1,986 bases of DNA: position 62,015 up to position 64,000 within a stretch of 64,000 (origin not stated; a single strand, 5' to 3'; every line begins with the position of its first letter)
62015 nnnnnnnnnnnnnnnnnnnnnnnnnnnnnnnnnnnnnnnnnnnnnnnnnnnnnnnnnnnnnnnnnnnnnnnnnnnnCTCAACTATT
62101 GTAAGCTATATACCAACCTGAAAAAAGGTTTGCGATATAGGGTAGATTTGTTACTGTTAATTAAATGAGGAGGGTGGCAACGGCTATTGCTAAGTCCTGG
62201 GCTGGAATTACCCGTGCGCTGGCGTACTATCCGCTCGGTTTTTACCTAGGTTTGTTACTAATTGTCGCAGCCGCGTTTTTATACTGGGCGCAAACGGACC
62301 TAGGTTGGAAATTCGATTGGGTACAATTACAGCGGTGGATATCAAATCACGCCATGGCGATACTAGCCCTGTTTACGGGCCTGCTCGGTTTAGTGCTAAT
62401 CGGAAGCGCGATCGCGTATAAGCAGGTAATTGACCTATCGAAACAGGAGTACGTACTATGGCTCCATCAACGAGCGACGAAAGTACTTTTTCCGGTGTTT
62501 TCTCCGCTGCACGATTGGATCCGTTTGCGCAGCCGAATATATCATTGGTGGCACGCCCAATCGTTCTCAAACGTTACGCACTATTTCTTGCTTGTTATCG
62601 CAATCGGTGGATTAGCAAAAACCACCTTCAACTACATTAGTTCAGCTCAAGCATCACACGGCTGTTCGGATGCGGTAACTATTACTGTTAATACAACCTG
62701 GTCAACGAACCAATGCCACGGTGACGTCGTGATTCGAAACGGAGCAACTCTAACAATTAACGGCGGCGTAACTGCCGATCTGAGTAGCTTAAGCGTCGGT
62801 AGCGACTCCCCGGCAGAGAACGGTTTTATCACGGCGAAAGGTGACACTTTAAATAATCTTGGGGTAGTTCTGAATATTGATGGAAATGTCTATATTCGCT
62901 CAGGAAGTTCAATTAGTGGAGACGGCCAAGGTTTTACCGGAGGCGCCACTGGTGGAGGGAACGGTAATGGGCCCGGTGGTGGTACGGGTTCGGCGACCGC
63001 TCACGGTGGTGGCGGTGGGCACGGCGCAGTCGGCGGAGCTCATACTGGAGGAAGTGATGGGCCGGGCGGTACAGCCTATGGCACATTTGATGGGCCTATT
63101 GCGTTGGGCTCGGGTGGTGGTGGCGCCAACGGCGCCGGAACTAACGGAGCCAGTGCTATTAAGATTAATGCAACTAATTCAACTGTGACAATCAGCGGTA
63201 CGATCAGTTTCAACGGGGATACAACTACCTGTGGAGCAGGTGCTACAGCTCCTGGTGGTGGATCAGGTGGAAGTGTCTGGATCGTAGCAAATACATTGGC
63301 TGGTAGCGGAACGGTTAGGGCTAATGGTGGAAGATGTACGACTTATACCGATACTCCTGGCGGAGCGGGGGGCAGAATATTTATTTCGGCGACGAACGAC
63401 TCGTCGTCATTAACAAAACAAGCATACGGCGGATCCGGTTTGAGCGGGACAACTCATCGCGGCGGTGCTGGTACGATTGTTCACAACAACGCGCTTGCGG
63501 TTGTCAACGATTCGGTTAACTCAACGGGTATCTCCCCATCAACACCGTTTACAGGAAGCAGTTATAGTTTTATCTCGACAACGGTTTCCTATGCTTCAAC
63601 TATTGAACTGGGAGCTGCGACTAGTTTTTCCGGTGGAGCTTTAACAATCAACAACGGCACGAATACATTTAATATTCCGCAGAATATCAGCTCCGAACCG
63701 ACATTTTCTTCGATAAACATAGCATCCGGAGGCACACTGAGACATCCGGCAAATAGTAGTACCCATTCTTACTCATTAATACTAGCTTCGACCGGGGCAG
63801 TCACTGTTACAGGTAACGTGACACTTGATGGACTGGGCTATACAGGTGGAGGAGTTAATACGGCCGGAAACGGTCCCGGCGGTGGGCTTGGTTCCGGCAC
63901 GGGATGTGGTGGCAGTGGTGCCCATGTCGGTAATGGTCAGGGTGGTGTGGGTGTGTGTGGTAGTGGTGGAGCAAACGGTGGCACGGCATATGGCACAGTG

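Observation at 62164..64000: Unannotated giant Gly-rich repeat surface protein running off the window end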

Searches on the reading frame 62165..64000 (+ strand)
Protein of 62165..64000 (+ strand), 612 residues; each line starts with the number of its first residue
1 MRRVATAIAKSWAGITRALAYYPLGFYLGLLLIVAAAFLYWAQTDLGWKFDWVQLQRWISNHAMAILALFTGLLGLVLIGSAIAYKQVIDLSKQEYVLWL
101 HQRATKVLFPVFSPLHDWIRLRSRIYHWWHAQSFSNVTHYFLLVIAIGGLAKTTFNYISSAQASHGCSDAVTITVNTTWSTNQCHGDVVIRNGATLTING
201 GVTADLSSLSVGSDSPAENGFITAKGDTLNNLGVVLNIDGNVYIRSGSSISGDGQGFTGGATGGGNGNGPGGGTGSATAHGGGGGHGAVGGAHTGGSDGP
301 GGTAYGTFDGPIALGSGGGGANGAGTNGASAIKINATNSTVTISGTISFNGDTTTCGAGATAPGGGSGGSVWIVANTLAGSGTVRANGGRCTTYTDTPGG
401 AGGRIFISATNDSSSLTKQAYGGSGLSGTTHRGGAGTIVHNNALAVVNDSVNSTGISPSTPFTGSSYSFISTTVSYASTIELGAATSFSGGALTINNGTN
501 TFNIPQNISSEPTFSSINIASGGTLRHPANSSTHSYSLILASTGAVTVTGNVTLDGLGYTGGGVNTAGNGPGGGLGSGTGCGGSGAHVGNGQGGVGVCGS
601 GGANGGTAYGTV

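Call 6: search_protein_families(library=pfam, proteins=[window:62165-64000:+], max_evalue=1)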
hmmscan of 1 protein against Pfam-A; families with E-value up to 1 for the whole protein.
window:62165-64000:+ (612 aa): 0 families

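Call 7: search_protein_families(library=ncbifam, proteins=[window:62165-64000:+], max_evalue=1)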
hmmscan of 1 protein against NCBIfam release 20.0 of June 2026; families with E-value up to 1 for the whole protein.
window:62165-64000:+ (612 aa): 1 family
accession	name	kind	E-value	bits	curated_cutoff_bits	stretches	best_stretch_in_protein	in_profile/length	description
NF033218.1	anchor_AmaP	equivalog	0.39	10.5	55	1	28-86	12-72/166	alkaline shock response membrane anchor protein AmaP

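Call 10: find_homologous_proteins(query=window:62165-64000:+, max_evalue=0.001)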
Query window:62165-64000:+ (612 aa): 115 proteins with E <= 0.001 among 8000 candidates.
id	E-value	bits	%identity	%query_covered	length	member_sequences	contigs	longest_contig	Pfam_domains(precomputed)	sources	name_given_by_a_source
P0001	4.4e-39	153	38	33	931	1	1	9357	-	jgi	-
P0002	6.0e-38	149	36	25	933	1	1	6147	-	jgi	-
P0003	1.0e-35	142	31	65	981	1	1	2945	-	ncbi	ncbi:hypothetical protein DRH27_05590, partial [Candidatus Falkowbacteria bacterium]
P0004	1.4e-28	118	29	57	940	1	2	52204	-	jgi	jgi:hypothetical protein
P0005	7.6e-28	116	30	33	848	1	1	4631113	-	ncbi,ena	-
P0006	1.1e-27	115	44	15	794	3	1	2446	-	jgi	jgi:hypothetical protein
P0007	1.5e-27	115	34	36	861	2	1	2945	-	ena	-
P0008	2.7e-27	114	34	28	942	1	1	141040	PF07679.23,PF13927.13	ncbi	-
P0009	8.1e-27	112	42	26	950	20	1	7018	-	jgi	jgi:hypothetical protein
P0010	6.1e-25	106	44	14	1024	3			-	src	-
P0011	6.5e-25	106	35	41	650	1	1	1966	PF18884.6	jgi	jgi:hypothetical protein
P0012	1.3e-24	105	37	16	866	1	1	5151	-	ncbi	ncbi:MAG: hypothetical protein ABSE90_07875 [Verrucomicrobiota bacterium]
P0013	6.6e-24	103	35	53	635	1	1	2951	-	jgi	-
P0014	7.1e-24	103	31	28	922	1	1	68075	-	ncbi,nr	ncbi:MAG: hypothetical protein IT438_12055 [Phycisphaerales bacterium]|nr:hypothetical protein [Phyc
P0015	1.1e-23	102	40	25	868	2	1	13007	-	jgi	-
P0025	1.6e-19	88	38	30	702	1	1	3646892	-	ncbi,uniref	ncbi:beta strand repeat-containing protein [Bdellovibrio sp. HCB288]|uniref:beta strand repeat-conta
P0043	3.2e-16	77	47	17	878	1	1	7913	-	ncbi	ncbi:MAG: polymer-forming cytoskeletal protein, partial [Candidatus Moraniibacteriota bacterium]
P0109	1.0e-4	39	33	26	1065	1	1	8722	PF10162.15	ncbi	-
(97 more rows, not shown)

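Call 13: find_related_loci(query=window:62165-64000:+, collection=genome_contigs, flank=10000)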
Query window:62165-64000:+ (612 aa) in genome_contigs; peptide patterns used: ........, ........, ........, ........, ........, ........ (x = any residue, [..] = any of these).
107 stretches matched a pattern; 1 encode a relative of the query (tblastn E <= 1e-3); 1 distinct loci.
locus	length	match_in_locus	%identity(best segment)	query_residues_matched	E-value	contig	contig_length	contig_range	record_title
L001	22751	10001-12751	66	1-566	0e+0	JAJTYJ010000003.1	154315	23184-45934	MAG: bacterium isolate DTUPAT3 3-Genome8, whole genome shotgun sequence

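Call 21: search_protein_families(library=pfam, proteins=[L001:10001-15706:+], max_evalue=0.1)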
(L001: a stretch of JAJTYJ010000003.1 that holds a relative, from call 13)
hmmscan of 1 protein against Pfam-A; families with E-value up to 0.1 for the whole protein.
L001:10001-15706:+ (1902 aa): 9 families
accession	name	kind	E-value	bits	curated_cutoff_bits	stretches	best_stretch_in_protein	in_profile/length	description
PF13620.12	CarboxypepD_reg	-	1.2e-19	70.9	32.3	2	1822-1892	4-76/82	Carboxypeptidase regulatory-like domain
PF08400.16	phage_tail_N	-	4.8e-06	27.1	26.6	1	1822-1888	7-76/134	Prophage tail fibre N-terminal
PF22904.2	NOMO1-like_2nd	-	1.9e-05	25.1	27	1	1827-1880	12-66/90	BOS complex subunit NOMO1-like, second beta sandwich domain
PF07210.18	DUF1416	-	2.2e-05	24.7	23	1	1822-1890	24-87/97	Protein of unknown function (DUF1416)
PF24025.1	Ig_DR_A0283-like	-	0.00071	20.3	27.1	0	1823-1875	12-63/102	DR_A0283-like, Ig-like domain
PF00576.27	Transthyretin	-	0.0022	19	25.3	0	1669-1709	7-55/109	HIUase/Transthyretin family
PF20598.4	DUF6795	-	0.0028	18.3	27.4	0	1822-1864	3-44/103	Domain of unknown function (DUF6795)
PF01060.29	TTR-52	-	0.011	16.7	24.9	0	1673-1720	8-55/79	Transthyretin-like family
PF17789.7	MG4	-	0.018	15.7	24.7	0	1823-1860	21-55/95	Macroglobulin domain MG4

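Call 63: search_protein_families(library=phrogs, proteins=[window:62165-64000:+, L001:10001-15706:+], max_evalue=0.01)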
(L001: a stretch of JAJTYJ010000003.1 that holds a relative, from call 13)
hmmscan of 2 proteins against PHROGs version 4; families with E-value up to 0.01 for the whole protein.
window:62165-64000:+ (612 aa): 0 families

L001:10001-15706:+ (1902 aa): 0 families

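Call 64: search_protein_families(library=ncbifam, proteins=[L001:10001-15706:+, P0025], max_evalue=0.01)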
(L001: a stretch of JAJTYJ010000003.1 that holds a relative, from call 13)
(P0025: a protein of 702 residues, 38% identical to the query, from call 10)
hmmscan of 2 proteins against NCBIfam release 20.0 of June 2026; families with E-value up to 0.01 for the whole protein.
L001:10001-15706:+ (1902 aa): 2 families
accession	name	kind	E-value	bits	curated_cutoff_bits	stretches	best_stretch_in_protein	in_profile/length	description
NF047640.1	gliding_AgmC_N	equivalog_domain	7.1e-07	28.5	275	1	585-757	248-410/412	adventurous gliding motility protein AgmC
TIGR02962.1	hdxy_isourate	equivalog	0.00047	20.5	87.45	0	1667-1707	8-50/113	hydroxyisourate hydrolase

P0025 (702 aa): 1 family
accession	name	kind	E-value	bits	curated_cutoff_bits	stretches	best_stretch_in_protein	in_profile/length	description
NF047640.1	gliding_AgmC_N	equivalog_domain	5.5e-05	22.3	275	1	292-453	230-400/412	adventurous gliding motility protein AgmC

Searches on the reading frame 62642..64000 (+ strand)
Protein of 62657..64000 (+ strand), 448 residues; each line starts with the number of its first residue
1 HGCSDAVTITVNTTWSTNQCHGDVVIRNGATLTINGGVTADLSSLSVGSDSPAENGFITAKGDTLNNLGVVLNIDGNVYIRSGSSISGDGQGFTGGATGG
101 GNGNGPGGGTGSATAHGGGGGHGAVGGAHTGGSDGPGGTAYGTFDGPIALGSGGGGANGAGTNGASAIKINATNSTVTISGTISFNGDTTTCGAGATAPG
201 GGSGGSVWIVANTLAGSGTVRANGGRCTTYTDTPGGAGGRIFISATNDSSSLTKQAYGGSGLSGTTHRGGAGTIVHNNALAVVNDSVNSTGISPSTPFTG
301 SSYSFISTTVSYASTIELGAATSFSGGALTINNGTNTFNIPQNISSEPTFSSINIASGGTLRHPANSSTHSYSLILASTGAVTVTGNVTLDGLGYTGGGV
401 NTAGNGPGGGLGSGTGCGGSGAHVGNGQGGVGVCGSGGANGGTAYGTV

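Call 22: search_solved_structures(query=window:62657-64000:+, max_evalue=1, show_alignments=2)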
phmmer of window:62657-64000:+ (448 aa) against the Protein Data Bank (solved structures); distinct sequences matched with E-value up to 1: 0.

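Call 26: search_protein_representatives(protein=window:62657-64000:+)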
Query: 448 residues. Proteins with E-value up to 0.001 (for the whole library): 3243; up to 1e-10: 1438; up to 1e-30: 263. The best 150 are listed.
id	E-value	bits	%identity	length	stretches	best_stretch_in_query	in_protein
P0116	8.5e-179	611.7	47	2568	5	1-336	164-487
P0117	3.4e-177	606.4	48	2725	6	1-398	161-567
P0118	2.8e-171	587.0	45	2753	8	1-430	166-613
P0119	2.0e-139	481.9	51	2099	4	2-336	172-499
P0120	2.3e-138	478.4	49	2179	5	1-335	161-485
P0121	2.3e-128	445.5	43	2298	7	68-343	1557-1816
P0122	5.9e-121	421.1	37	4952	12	9-430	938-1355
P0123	2.5e-116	405.8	47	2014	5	1-335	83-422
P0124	1.3e-87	311.2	50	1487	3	1-334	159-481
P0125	1.2e-85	304.7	38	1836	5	70-363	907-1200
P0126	5.9e-80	285.9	40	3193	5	65-334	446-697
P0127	1.5e-78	281.3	40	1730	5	16-282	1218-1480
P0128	2.4e-78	280.6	38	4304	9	54-342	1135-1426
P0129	1.1e-77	278.4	39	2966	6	8-274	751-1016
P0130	2.9e-74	267.1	40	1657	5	23-276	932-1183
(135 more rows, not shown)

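Call 36: predict_structure(alignment_id=A1)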
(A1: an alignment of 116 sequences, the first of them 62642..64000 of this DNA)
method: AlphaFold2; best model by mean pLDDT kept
length: 453 residues; sequences in the alignment: 116
mean_pLDDT: 67.8   pTM: 0.63
mean pLDDT of the five models: 67.8, 67.1, 66.8, 66.4, 65.2
residues with pLDDT >= 90: 148; 70-90: 88; 50-70: 57; < 50: 160
segments of 3 or more residues with pLDDT < 50: 1-28, 32-36, 38-71, 290-319, 324-327, 398-453
pLDDT, mean of each block of 10 residues (from residue 1): 35 35 44 44 44 37 39 77 95 91 68 88 93 85 91 93 84 95 97 82 88 97 96 89 96 94 81 90 71 32 31 42 52 73 70 80 75 60 71 58 38 40 37 40 40 37
secondary structure, 60 per line:
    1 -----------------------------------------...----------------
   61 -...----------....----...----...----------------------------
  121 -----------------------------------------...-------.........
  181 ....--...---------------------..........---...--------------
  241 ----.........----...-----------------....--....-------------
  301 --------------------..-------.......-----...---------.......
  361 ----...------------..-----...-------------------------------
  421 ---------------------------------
elements in order: E42-44 E62-64 E75-78 E83-85 E90-92 E172-184 E187-189 E211-220 E224-226 E245-253 E258-260 E278-281 E284-287 E330-336 E342-344 E354-360 E365-367 E387-389

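Call 61: search_solved_structures(query=A1, max_evalue=1, show_alignments=1)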
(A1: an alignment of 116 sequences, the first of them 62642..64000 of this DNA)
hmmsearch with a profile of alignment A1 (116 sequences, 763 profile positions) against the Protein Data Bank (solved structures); distinct sequences matched with E-value up to 1: 0.

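Call 64: search_protein_families(library=ncbifam, proteins=[P0116], max_evalue=0.01)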
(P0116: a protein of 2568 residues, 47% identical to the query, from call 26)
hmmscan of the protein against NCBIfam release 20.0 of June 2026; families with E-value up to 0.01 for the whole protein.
P0116 (2568 aa): 0 families

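Call 67: fold_search(model_id=the predicted structure, library=viral)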
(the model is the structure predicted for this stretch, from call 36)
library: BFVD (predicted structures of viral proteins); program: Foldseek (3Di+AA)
matches with E <= 10: 121; with E <= 0.001: 0
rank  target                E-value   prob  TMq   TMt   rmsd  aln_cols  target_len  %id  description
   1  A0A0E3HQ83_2          7.4e-03  0.12  0.10  0.06  27.5       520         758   12  Baseplate wedge initiator [Synechococcus phage ACG-2014f]
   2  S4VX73                8.9e-03  0.90  0.23  0.25  27.6       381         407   18  Collagen triple helix domain containing protein [Pandoravirus dulcis]
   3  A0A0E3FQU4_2          1.3e-02  0.10  0.10  0.06  38.6       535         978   12  Baseplate wedge initiator [Synechococcus phage ACG-2014f]
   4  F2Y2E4                4.3e-02  0.20  0.17  0.13  19.2       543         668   11  (no name in the UniProt tables at hand)
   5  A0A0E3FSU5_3          6.0e-02  0.05  0.08  0.05  28.4       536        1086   14  Baseplate wedge initiator [Synechococcus phage ACG-2014f]
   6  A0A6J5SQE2            7.7e-02  0.57  0.18  0.18  18.3       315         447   19  Uncharacterized protein [uncultured Caudovirales phage]
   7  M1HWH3                8.9e-02  0.08  0.12  0.09  16.5       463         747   11  (no name in the UniProt tables at hand)
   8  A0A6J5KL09            1.2e-01  0.08  0.15  0.10  20.1       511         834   12  Parallel beta-helix repeat [uncultured Caudovirales phage]
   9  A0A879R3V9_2          1.8e-01  0.14  0.15  0.10  18.8       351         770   12  Uncharacterized protein [Synechococcus phage S-SRM01]
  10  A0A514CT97            1.9e-01  0.07  0.12  0.08  21.7       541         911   13  Uncharacterized protein [Achromobacter phage Motura]
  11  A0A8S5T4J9            2.0e-01  0.12  0.16  0.10  16.3       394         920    9  PKD domain-containing protein [Siphoviridae sp. ctn8e14]
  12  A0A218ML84            2.0e-01  0.04  0.08  0.04  22.1       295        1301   10  Uncharacterized protein [uncultured virus]
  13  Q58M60                3.3e-01  0.13  0.18  0.10  15.4       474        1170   13  Phage tail fiber-like protein [Prochlorococcus phage P-SSM2]
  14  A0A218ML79            3.5e-01  0.10  0.08  0.10  16.4       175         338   15  Uncharacterized protein [uncultured virus]
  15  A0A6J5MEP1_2          3.7e-01  0.06  0.09  0.06  29.0       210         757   15  Uncharacterized protein [uncultured Caudovirales phage]
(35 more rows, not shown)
